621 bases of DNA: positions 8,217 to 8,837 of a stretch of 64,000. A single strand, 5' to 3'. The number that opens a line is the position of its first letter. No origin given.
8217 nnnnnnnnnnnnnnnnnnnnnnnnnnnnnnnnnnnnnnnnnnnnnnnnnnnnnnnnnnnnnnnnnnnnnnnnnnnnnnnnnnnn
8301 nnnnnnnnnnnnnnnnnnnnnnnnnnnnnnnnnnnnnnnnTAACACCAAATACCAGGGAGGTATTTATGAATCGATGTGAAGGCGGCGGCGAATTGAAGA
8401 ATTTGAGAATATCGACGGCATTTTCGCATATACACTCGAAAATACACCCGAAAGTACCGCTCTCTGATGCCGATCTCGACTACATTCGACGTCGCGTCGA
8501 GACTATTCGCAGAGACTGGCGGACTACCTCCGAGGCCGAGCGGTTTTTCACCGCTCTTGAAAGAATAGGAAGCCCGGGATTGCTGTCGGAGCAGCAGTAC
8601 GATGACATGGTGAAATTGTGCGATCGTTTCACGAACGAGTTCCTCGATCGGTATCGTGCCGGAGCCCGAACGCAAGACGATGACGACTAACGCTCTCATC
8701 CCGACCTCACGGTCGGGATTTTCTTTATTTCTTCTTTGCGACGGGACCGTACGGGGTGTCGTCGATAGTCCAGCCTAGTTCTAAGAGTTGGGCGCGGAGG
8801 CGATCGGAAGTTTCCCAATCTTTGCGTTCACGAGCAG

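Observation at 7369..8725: Promoter-driven operon of three tandem small paralogous proteins ending in oligo-aspartate tails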

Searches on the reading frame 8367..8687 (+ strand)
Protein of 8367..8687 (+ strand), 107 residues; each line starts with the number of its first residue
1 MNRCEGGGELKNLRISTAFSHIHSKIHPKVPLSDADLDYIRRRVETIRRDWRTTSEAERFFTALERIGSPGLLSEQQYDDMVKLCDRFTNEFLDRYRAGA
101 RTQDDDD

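Call 4: search_protein_families(library=pfam, proteins=[window:8367-8687:+], max_evalue=10)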
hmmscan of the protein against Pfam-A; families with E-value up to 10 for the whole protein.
window:8367-8687:+ (107 aa): 2 families
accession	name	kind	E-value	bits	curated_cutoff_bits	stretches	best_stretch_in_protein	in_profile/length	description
PF16763.10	Spidroin_N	-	0.031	14.8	27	1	51-92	2-44/125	Major ampullate spidroin 1, spider silk protein 1, N-term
PF05083.18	LST1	-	0.16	12.6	22.3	1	39-70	18-49/78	LST-1 protein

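Call 5: search_protein_families(library=ncbifam, proteins=[window:8367-8687:+], max_evalue=10)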
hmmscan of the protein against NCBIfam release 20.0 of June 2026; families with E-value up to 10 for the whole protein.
window:8367-8687:+ (107 aa): 0 families

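Call 25: find_homologous_proteins(query=window:8367-8687:+, max_evalue=0.1)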
Query window:8367-8687:+ (107 aa): 2 proteins with E <= 0.1 among 7 candidates.
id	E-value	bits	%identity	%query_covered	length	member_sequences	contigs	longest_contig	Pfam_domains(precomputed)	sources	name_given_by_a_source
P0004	2.8e-66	238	100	100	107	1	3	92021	-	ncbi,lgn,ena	-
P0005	2.3e-26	110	56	100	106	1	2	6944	-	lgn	-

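Call 27: find_encoding_contigs(protein=P0005, flank=10000)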
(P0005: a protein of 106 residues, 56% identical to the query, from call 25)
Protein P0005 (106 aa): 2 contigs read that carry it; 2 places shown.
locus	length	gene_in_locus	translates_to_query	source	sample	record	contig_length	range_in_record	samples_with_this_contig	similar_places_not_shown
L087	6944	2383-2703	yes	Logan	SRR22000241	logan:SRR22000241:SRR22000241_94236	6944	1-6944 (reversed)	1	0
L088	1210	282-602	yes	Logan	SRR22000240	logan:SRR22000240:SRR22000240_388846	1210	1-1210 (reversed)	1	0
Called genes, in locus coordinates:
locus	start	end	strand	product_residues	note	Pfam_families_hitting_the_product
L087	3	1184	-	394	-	?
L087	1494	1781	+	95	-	-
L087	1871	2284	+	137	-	-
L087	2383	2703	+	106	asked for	-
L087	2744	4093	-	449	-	PF00133:tRNA-synt_1 (faint), PF01406:tRNA-synt_1e, PF01921:tRNA-synt_1f (faint), PF09334:tRNA-synt_1g (weak), PF09190:DALR_2, PF23493:CysS_C (weak)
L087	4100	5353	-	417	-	PF01566:Nramp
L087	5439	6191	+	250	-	PF03444:WHD_HrcA (weak), PF01628:HrcA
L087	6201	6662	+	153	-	PF01025:GrpE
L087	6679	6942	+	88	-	?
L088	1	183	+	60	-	?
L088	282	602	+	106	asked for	-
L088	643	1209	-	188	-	?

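Call 60: search_protein_families(library=phrogs, proteins=[window:8367-8687:+], max_evalue=1)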
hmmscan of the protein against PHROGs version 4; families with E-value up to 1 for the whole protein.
window:8367-8687:+ (107 aa): 0 families

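Call 61: search_protein_families(library=padloc, proteins=[window:8367-8687:+], max_evalue=1)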
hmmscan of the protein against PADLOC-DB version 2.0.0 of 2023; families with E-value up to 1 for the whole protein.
window:8367-8687:+ (107 aa): 0 families

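Call 80: search_protein_families(library=pfam, proteins=[L087:1494-1778:+], max_evalue=1)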
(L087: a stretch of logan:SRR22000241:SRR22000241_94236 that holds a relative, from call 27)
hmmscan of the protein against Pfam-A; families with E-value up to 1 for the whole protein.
L087:1494-1778:+ (95 aa): 0 families

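Call 114: search_dna_similar(query=window:8367-8687:+, collection=phages, mode=protein, max_evalue=0.01, max_rows=5)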
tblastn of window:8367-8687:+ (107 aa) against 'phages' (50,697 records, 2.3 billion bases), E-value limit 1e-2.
No match.

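Call 115: search_dna_similar(query=window:8367-8687:+, collection=plasmids, mode=protein, max_evalue=0.01, max_rows=5)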
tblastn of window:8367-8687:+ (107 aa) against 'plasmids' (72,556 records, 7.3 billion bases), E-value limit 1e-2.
No match.
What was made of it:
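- Tried and rejected: Phage and plasmid tblastn of P3 gave none (calls 114, 115).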
